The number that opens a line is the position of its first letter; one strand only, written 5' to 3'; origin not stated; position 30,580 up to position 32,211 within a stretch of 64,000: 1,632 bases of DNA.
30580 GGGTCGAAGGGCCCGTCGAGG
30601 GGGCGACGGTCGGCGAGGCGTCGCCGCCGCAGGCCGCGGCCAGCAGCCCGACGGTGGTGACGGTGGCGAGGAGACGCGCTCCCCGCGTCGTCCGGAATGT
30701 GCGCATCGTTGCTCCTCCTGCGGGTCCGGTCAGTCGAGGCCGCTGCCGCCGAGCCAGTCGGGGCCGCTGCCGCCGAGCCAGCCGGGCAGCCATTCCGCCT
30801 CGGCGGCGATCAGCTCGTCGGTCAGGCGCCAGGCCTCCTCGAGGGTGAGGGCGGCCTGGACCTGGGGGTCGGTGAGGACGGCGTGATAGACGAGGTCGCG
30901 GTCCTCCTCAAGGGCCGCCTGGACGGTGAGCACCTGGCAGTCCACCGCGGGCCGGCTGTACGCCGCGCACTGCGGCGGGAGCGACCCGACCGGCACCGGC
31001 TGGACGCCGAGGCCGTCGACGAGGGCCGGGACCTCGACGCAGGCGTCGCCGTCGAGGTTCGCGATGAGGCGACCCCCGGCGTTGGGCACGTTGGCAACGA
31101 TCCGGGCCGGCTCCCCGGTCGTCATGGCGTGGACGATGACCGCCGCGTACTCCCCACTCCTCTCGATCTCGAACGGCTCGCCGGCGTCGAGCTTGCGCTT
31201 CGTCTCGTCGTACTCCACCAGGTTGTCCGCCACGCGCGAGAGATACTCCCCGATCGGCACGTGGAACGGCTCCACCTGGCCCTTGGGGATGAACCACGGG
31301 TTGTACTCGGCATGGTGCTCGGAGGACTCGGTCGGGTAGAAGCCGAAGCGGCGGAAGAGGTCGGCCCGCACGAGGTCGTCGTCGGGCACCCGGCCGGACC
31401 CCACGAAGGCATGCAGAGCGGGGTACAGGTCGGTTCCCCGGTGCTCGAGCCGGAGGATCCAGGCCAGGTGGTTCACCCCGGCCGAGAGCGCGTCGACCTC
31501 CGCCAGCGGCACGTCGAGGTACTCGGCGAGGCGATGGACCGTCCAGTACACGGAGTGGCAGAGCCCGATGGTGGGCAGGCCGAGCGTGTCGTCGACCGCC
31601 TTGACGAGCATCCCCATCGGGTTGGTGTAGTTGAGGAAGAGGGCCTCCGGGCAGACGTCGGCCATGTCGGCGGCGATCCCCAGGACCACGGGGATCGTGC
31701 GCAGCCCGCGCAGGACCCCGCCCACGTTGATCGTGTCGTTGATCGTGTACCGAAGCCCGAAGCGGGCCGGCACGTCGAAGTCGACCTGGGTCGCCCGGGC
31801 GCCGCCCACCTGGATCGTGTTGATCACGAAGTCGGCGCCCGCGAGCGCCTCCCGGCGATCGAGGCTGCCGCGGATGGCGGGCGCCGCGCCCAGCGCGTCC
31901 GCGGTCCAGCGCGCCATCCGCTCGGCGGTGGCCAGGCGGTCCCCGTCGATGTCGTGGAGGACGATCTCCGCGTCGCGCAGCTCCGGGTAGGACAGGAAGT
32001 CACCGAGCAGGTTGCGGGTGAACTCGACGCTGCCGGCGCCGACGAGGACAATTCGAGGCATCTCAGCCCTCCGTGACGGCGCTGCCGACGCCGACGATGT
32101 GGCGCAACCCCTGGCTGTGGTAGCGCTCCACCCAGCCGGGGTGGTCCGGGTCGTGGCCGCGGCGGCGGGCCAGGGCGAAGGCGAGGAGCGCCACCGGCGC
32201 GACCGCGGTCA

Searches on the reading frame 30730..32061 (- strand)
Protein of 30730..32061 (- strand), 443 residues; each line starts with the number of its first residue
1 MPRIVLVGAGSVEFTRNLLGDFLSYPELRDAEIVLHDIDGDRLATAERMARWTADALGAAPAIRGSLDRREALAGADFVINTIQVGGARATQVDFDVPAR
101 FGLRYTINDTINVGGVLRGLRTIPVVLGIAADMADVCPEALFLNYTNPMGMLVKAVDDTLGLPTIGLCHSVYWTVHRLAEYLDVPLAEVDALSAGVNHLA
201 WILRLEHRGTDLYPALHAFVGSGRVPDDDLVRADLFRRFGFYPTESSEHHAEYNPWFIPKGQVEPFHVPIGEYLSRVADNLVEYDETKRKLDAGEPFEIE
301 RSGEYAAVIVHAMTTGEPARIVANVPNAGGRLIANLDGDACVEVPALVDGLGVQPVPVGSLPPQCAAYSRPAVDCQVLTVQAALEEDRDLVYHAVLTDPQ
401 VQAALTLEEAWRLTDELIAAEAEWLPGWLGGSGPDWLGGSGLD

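Call 7: search_protein_families(library=pfam, proteins=[window:30730-32061:-], max_evalue=0.01)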
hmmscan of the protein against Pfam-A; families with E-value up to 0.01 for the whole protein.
window:30730-32061:- (443 aa): 2 families
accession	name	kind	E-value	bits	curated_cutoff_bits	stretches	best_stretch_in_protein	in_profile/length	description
PF02056.22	Glyco_hydro_4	-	3.1e-50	170.7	23.2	1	3-183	1-182/183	Family 4 glycosyl hydrolase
PF11975.13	Glyco_hydro_4C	-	1.6e-49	169.2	24.1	1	194-401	2-211/211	Family 4 glycosyl hydrolase C-terminal domain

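Call 8: search_protein_families(library=ncbifam, proteins=[window:30730-32061:-], max_evalue=0.01)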
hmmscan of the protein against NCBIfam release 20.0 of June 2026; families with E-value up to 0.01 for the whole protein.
window:30730-32061:- (443 aa): 2 families
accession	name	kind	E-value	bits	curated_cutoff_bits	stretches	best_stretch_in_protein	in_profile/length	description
NF011657.0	PRK15076.1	subfamily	1e-160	535.1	486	1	1-429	2-430/432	alpha-galactosidase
NF041089.1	alpha_gluc_AglA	equivalog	1.6e-41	142.6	650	2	3-221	2-223/464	alpha-glucosidase AglA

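Call 18: search_solved_structures(query=window:30730-32061:-, max_evalue=0.001)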
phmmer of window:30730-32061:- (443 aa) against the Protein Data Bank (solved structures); distinct sequences matched with E-value up to 0.001: 14.
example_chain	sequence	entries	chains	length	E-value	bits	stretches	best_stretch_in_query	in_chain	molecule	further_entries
3fef_A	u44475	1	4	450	2e-41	145.3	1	3-404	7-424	Putative glucosidase lplD, ALPHA-GALACTURONIDASE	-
1s6y_A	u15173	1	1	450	1e-31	113.4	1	3-210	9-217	6-phospho-beta-glucosidase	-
1obb_A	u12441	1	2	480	3.2e-31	111.7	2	3-221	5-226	ALPHA-GLUCOSIDASE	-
5c3m_A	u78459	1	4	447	1e-30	110.1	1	5-210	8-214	Putative 6-phospho-beta-glucosidase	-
6wbt_A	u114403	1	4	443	3.4e-25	91.9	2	3-219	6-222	cellulase IBT99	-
7br4_A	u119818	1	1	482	7.3e-25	90.8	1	3-403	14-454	Alpha-glucosidase, putative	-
1vjt_A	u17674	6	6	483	9.1e-24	87.1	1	3-403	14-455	alpha-glucosidase | Alpha-glucosidase, putative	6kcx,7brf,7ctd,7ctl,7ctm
3u95_A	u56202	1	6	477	5e-23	84.7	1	3-418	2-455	Glycoside hydrolase, family 4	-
1u8x_X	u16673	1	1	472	2e-22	82.7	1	4-404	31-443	Maltose-6'-phosphate glucosidase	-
6dux_A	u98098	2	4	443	8e-21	77.4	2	5-227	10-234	6-phospho-alpha-glucosidase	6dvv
1up6_A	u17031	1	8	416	1.6e-16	63.2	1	3-424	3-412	6-PHOSPHO-BETA-GLUCOSIDASE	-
1up7_A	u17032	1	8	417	1.6e-16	63.2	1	3-424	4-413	6-PHOSPHO-BETA-GLUCOSIDASE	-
1up4_A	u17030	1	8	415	1.8e-16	63.1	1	3-424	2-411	6-PHOSPHO-BETA-GLUCOSIDASE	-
6vc6_A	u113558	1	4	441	1.4e-12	50.2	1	4-386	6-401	6-phospho-alpha-glucosidase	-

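Call 42: search_dna_similar(query=window:30730-32061:-, collection=plasmids, mode=protein, max_rows=15)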
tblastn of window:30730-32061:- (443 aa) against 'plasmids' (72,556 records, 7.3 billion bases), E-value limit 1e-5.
Records with a match: 708; places in all: 1106; records where one place covers at least 80% of the query: 699.
Best place of each record, by identity: <60% 708.
By first word of the organism name: Rhizobium 214; Enterococcus 135; Sinorhizobium 80; Klebsiella 37; Priestia 17; Enterobacter 14; Rahnella 13; Azospirillum 12; Roseomonas 11; Escherichia 10; and 72 more.
By predicted mobility (MOB-suite, as given by PLSDB): non-mobilizable 377; conjugative 191; mobilizable 140.
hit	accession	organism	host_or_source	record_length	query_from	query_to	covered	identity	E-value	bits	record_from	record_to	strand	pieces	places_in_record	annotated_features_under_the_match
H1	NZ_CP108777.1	Embleya sp. NBC_00896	-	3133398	3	423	95%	52.1%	9e-126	409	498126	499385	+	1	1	none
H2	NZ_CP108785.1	Embleya sp. NBC_00888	-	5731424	3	423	95%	51.6%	1e-125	408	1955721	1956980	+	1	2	none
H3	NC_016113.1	Streptantibioticus cattleyicolor NRRL 8057 = DSM 46488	-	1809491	2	423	95%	50.4%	6e-120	392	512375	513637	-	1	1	none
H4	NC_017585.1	Streptantibioticus cattleyicolor NRRL 8057 = DSM 46488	-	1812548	2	423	95%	50.4%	6e-120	392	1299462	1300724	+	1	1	none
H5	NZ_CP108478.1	Streptomyces mirabilis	-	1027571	2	423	95%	48.9%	5e-126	409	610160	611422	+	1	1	record has no annotation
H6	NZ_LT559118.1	Nonomuraea gerenzanensis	-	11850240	1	423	95%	48.7%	3e-117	384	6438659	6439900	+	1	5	none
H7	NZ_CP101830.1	Pelagibacterium sp. H642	soil,desert land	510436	1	424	96%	48.4%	2e-117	384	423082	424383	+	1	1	alpha-glucosidase/alpha-galactosidase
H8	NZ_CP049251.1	Rhizobium rhizoryzae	cell culture,soil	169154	1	423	95%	47.5%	1e-119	390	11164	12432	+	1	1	alpha-glucosidase/alpha-galactosidase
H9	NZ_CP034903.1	Roseomonas mucosa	Homo sapiens,tissue sample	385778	1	420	95%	47.9%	1e-116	382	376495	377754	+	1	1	alpha-glucosidase/alpha-galactosidase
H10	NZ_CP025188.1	Roseomonas mucosa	Homo sapiens,clinical, human skin, ...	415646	1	420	95%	47.9%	1e-116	382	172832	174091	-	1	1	alpha-glucosidase/alpha-galactosidase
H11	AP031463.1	Roseomonas mucosa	Homo sapiens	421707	1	420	95%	47.9%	1e-116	382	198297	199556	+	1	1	alpha-glucosidase/alpha-galactosidase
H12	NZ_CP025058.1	Roseomonas mucosa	Homo sapiens,Clinical, healthy, human ...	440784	1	420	95%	47.9%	1e-116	382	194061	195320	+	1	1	alpha-glucosidase/alpha-galactosidase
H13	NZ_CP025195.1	Roseomonas mucosa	Homo sapiens,clinical, human skin, ...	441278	1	420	95%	47.9%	1e-116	382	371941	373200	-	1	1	alpha-glucosidase/alpha-galactosidase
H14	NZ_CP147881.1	Roseomonas mucosa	cell culture,Styx glacier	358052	1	420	95%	47.9%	2e-116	382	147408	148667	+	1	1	alpha-glucosidase/alpha-galactosidase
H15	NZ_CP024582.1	Roseomonas sp. FDAARGOS_362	Homo sapiens,peripheral Blood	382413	1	420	95%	47.9%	2e-116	382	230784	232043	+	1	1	alpha-glucosidase/alpha-galactosidase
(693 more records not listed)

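Call 43: get_annotated_region(hit=H8, flank=9000)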
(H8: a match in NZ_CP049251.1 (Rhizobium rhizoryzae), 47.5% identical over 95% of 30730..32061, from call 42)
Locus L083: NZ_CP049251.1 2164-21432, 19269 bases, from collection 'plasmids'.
description: Rhizobium rhizoryzae strain DSM 29514 plasmid unnamed4, complete sequence
organism: Rhizobium rhizoryzae (NCBI taxid 451876)
taxonomy: Bacteria; Pseudomonadota; Alphaproteobacteria; Hyphomicrobiales; Rhizobiaceae; Rhizobium; Rhizobium rhizoryzae
host: -; source: cell culture,soil; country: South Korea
typing (MOB-suite, as given by PLSDB): non-mobilizable; replicon rep_cluster_440; mating-pair formation MPF_T
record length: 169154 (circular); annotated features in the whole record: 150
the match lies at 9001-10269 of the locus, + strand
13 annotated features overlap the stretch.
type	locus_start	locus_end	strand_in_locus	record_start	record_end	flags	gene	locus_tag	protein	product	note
CDS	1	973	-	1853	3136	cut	-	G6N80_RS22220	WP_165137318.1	ABC transporter substrate-binding protein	-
CDS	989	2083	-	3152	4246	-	ugpC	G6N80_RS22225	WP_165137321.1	sn-glycerol-3-phosphate ABC transporter ATP-binding protein UgpC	-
CDS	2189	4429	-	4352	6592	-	-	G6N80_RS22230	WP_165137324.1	extracellular solute-binding protein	-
CDS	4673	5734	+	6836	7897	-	-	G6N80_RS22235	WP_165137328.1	LacI family DNA-binding transcriptional regulator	GO:0006351 - DNA-templated transcription [Evidence IEA]; GO:0045892 - negative regulation of DNA-templated ...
CDS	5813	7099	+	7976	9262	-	-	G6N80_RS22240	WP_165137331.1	extracellular solute-binding protein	-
CDS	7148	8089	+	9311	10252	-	-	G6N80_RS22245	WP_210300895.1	sugar ABC transporter permease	-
CDS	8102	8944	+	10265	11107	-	-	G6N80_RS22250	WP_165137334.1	carbohydrate ABC transporter permease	GO:0008643 - carbohydrate transport [Evidence IEA]; GO:0055085 - transmembrane transport [Evidence IEA]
CDS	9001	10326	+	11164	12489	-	-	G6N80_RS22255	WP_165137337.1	alpha-glucosidase/alpha-galactosidase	-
CDS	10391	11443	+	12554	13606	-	ugpC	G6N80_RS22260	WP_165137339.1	sn-glycerol-3-phosphate ABC transporter ATP-binding protein UgpC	-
CDS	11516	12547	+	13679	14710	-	-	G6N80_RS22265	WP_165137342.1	4-hydroxythreonine-4-phosphate dehydrogenase PdxA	GO:0042823 - pyridoxal phosphate biosynthetic process [Evidence IEA]; GO:0008615 - pyridoxine biosynthetic process ...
CDS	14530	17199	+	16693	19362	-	-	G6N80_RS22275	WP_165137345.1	EAL domain-containing protein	-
CDS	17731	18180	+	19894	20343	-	-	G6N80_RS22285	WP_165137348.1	hypothetical protein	-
CDS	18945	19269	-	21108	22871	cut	-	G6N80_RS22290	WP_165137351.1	PAS domain-containing methyl-accepting chemotaxis protein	-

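Call 44: get_annotated_region(hit=H7, flank=9000)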
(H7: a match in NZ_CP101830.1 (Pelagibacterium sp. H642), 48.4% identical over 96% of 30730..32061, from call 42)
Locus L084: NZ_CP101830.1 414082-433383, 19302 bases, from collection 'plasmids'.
description: Pelagibacterium sp. H642 plasmid unnamed, complete sequence
organism: Pelagibacterium sp. H642 (NCBI taxid 1881069)
taxonomy: Bacteria; Pseudomonadota; Alphaproteobacteria; Hyphomicrobiales; Devosiaceae; Pelagibacterium; Pelagibacterium sp. H642
host: -; source: soil,desert land; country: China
typing (MOB-suite, as given by PLSDB): non-mobilizable
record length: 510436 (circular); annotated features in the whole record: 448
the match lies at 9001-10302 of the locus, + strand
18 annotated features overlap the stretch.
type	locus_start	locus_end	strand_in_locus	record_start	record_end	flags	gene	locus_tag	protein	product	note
CDS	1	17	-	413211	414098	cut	-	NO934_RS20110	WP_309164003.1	MurR/RpiR family transcriptional regulator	GO:0006355 - regulation of DNA-templated transcription [Evidence IEA]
CDS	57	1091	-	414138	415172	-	-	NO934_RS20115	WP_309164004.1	ATP-binding cassette domain-containing protein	-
CDS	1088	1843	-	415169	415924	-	-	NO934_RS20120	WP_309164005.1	glycerophosphodiester phosphodiesterase family protein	GO:0006629 - lipid metabolic process [Evidence IEA]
CDS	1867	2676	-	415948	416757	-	-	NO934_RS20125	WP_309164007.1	carbohydrate ABC transporter permease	GO:0008643 - carbohydrate transport [Evidence IEA]; GO:0055085 - transmembrane transport [Evidence IEA]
CDS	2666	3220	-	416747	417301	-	-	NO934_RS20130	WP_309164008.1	sugar ABC transporter permease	-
CDS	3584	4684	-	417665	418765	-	-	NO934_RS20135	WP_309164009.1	extracellular solute-binding protein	-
CDS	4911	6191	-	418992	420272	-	-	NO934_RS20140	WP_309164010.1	D-tagatose-bisphosphate aldolase, class II, non-catalytic subunit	GO:0005975 - carbohydrate metabolic process [Evidence IEA]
CDS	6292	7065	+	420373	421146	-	-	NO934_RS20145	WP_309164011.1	DeoR/GlpR family DNA-binding transcription regulator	-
CDS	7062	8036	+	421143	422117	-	-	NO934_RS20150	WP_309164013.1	BadF/BadG/BcrA/BcrD ATPase family protein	-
CDS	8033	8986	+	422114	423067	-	-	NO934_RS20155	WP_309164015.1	SIS domain-containing protein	GO:1901135 - carbohydrate derivative metabolic process [Evidence IEA]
CDS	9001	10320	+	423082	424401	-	-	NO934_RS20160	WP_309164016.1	alpha-glucosidase/alpha-galactosidase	-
CDS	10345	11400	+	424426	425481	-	ugpC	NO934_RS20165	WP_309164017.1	sn-glycerol-3-phosphate ABC transporter ATP-binding protein UgpC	-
CDS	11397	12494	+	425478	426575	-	-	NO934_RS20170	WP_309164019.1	amidohydrolase family protein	-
CDS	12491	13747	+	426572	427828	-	-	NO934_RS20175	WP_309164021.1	sugar ABC transporter substrate-binding protein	-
CDS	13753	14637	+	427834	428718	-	-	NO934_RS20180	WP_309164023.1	sugar ABC transporter permease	-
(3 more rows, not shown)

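Call 70: search_dna_similar(query=window:30730-32061:-, collection=plasmids, mode=protein, max_rows=45, rows=spread)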
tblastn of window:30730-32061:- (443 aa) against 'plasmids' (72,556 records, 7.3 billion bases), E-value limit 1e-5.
Records with a match: 708; places in all: 1106; records where one place covers at least 80% of the query: 699.
Best place of each record, by identity: <60% 708.
By first word of the organism name: Rhizobium 214; Enterococcus 135; Sinorhizobium 80; Klebsiella 37; Priestia 17; Enterobacter 14; Rahnella 13; Azospirillum 12; Roseomonas 11; Escherichia 10; and 72 more.
By predicted mobility (MOB-suite, as given by PLSDB): non-mobilizable 377; conjugative 191; mobilizable 140.
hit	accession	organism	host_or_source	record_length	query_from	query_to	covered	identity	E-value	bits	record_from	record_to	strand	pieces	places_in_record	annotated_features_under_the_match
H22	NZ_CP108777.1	Embleya sp. NBC_00896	-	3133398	3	423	95%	52.1%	9e-126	409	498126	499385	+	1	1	none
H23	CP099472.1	Roseomonas mucosa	Human skin,single cell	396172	1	420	95%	47.9%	2e-116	382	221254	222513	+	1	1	alpha-glucosidase/alpha-galactosidase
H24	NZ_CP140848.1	Rhizobium johnstonii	-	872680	1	423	95%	46.3%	1e-112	371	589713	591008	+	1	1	alpha-glucosidase/alpha-galactosidase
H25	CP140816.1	Rhizobium ruizarguesonis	Trifolium pratense,whole organism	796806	1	423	95%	46.1%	1e-95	377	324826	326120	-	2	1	none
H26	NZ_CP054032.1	Rhizobium indicum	Pisum sativum l. (pea),Pure culture,Pea ...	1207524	1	423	95%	46.1%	5e-112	369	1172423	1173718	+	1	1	record has no annotation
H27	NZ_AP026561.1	Deinococcus aetherius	-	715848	2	424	95%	45.7%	3e-121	395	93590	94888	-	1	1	alpha-glucosidase/alpha-galactosidase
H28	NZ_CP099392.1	Natronococcus sp. CG52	cell culture,salt lake sediment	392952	1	420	95%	43.5%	1e-102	342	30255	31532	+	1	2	alpha-glucosidase/alpha-galactosidase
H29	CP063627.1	Enterococcus faecium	Homo sapiens,rectal swab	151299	1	424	96%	42.7%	1e-103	345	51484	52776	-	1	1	alpha-glucosidase/alpha-galactosidase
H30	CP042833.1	Enterococcus faecium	Homo sapiens,cell culture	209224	1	424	96%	42.7%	1e-103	345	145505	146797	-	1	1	none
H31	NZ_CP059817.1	Enterococcus faecium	Homo sapiens,blood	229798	1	424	96%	42.7%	1e-103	345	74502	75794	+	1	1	alpha-glucosidase/alpha-galactosidase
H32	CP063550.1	Enterococcus faecium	Homo sapiens,rectal swab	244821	1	424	96%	42.7%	1e-103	345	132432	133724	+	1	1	alpha-glucosidase/alpha-galactosidase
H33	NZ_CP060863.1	Enterococcus faecium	Homo sapiens,clinical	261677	1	424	96%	42.7%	1e-103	345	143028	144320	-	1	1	alpha-glucosidase/alpha-galactosidase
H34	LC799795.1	Enterococcus faecium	Homo sapiens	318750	1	424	96%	42.7%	1e-103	345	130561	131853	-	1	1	melA: alpha-galactosidase MelA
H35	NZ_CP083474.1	Enterococcus faecium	Homo sapiens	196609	1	424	96%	42.5%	9e-103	342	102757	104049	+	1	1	alpha-glucosidase/alpha-galactosidase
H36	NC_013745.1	Haloterrigena turkmenica DSM 5511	-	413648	1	424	96%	41.9%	7e-102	340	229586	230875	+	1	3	alpha-glucosidase/alpha-galactosidase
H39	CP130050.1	Sinorhizobium meliloti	Medicago,Cell culture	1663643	1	424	96%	41.4%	2e-99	333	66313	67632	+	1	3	alpha-glucosidase/alpha-galactosidase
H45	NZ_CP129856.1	Klebsiella pneumoniae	Homo sapiens,whole organism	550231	2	424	95%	40.7%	4e-95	320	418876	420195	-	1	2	alpha-glucosidase/alpha-galactosidase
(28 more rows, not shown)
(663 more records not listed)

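Call 71: get_annotated_region(hit=H45, flank=5000)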
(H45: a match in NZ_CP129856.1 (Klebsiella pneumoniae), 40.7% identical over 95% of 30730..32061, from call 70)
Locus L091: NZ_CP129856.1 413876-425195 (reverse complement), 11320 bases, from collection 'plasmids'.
description: Klebsiella pneumoniae strain 2020S07-151 plasmid p2020S07-151-550k
organism: Klebsiella pneumoniae (NCBI taxid 573)
taxonomy: Bacteria; Pseudomonadota; Gammaproteobacteria; Enterobacterales; Enterobacteriaceae; Klebsiella; Klebsiella pneumoniae
host: -; source: Homo sapiens,whole organism; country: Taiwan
typing (MOB-suite, as given by PLSDB): non-mobilizable
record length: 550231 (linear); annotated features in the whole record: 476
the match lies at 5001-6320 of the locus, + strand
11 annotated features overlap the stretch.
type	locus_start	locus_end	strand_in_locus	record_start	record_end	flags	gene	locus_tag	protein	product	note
CDS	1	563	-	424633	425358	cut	phnF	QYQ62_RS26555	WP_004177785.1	phosphonate metabolism transcriptional regulator PhnF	-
CDS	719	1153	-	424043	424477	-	yjdN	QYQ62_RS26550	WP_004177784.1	VOC family metalloprotein YjdN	-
CDS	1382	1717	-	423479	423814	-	-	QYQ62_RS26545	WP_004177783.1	zinc ribbon domain-containing protein YjdM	-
CDS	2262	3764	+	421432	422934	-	proP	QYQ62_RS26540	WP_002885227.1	glycine betaine/L-proline transporter ProP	GO:0055085 - transmembrane transport [Evidence IEA]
CDS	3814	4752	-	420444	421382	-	melR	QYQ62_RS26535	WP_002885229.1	transcriptional regulator MelR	GO:0006355 - regulation of DNA-templated transcription [Evidence IEA]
CDS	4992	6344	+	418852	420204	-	-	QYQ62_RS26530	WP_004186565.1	alpha-glucosidase/alpha-galactosidase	-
CDS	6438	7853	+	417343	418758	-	melB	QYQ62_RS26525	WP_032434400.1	melibiose:sodium transporter MelB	GO:0008643 - carbohydrate transport [Evidence IEA]; GO:0006814 - sodium ion transport [Evidence IEA]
CDS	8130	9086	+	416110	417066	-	parM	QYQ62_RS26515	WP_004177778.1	plasmid segregation protein ParM domain-containing protein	-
CDS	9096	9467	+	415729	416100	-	-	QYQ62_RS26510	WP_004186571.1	plasmid partitioning/stability family protein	-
CDS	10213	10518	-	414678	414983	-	cbpM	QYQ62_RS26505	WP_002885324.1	chaperone modulator CbpM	-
CDS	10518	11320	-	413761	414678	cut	cbpA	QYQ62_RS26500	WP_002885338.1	curved DNA-binding protein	GO:0006457 - protein folding [Evidence IEA]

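Call 72: get_annotated_region(hit=H39, flank=5000)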
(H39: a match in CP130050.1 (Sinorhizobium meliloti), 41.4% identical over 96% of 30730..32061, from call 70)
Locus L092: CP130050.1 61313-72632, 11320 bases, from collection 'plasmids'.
description: Sinorhizobium meliloti strain R28 plasmid pSymB, complete sequence
organism: Sinorhizobium meliloti (NCBI taxid 382)
taxonomy: Bacteria; Pseudomonadota; Alphaproteobacteria; Hyphomicrobiales; Rhizobiaceae; Sinorhizobium; Sinorhizobium meliloti
host: -; source: Medicago,Cell culture; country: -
typing (MOB-suite, as given by PLSDB): mobilizable; relaxase MOBQ
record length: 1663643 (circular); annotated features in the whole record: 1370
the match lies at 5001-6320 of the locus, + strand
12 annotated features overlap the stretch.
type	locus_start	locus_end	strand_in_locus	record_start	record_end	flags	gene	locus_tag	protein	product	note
CDS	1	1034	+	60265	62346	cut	-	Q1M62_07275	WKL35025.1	ABC transporter substrate-binding protein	-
CDS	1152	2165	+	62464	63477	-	-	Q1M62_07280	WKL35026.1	ABC transporter permease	-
CDS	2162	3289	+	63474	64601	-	-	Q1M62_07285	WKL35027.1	ABC transporter permease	-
CDS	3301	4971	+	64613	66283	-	-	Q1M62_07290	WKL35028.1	ABC transporter ATP-binding protein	-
CDS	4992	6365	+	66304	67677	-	-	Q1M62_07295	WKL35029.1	alpha-glucosidase/alpha-galactosidase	-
CDS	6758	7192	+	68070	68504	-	-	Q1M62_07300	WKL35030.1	DUF992 domain-containing protein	-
CDS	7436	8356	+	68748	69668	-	paaX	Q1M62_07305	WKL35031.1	phenylacetic acid degradation operon negative regulatory protein PaaX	-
CDS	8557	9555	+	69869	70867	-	paaA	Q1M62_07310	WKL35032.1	1,2-phenylacetyl-CoA epoxidase subunit PaaA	-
CDS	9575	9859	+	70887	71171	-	paaB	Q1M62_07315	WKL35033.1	1,2-phenylacetyl-CoA epoxidase subunit PaaB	-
CDS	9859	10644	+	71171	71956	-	paaC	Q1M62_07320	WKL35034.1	1,2-phenylacetyl-CoA epoxidase subunit PaaC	-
CDS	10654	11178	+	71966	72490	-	paaD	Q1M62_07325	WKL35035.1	1,2-phenylacetyl-CoA epoxidase subunit PaaD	-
CDS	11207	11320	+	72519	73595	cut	paaE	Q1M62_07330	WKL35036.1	1,2-phenylacetyl-CoA epoxidase subunit PaaE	-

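Call 73: get_annotated_region(hit=H27, flank=8000)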
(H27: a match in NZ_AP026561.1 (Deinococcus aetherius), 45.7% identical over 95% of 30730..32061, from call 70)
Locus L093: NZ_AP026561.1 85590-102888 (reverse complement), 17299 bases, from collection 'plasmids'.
description: Deinococcus aetherius strain ST0316 plasmid pDAETH-1, complete sequence
organism: Deinococcus aetherius (NCBI taxid 200252)
taxonomy: Bacteria; Deinococcota; Deinococci; Deinococcales; Deinococcaceae; Deinococcus; Deinococcus aetherius
host: -; source: -; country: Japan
typing (MOB-suite, as given by PLSDB): non-mobilizable
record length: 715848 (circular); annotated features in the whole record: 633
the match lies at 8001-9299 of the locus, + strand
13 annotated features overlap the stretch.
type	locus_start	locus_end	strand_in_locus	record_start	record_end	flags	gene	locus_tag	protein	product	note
CDS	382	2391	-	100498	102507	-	-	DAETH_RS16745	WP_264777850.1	tetratricopeptide repeat protein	-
CDS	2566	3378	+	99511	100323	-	-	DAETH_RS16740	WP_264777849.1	hypothetical protein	-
CDS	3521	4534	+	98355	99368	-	-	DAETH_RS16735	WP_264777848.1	LacI family DNA-binding transcriptional regulator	GO:0006351 - DNA-templated transcription [Evidence IEA]; GO:0045892 - negative regulation of DNA-templated ...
CDS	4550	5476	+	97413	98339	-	-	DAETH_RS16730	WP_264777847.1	sugar ABC transporter permease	-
CDS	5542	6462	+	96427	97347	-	-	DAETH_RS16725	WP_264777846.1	carbohydrate ABC transporter permease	GO:0008643 - carbohydrate transport [Evidence IEA]; GO:0055085 - transmembrane transport [Evidence IEA]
CDS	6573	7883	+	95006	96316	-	-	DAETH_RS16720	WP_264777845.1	sugar ABC transporter substrate-binding protein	-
CDS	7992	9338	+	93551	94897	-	-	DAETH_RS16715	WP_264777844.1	alpha-glucosidase/alpha-galactosidase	-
CDS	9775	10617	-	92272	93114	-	-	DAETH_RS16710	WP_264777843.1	nucleotidyltransferase domain-containing protein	-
CDS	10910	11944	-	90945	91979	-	-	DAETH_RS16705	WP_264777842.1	TniB family NTP-binding protein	-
CDS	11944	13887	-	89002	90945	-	-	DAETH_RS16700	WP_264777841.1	hypothetical protein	-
CDS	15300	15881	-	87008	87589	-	-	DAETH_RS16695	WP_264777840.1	hypothetical protein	-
CDS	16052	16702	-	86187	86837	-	-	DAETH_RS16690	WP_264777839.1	hypothetical protein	-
CDS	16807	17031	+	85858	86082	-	-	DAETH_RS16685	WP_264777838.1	helix-turn-helix transcriptional regulator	-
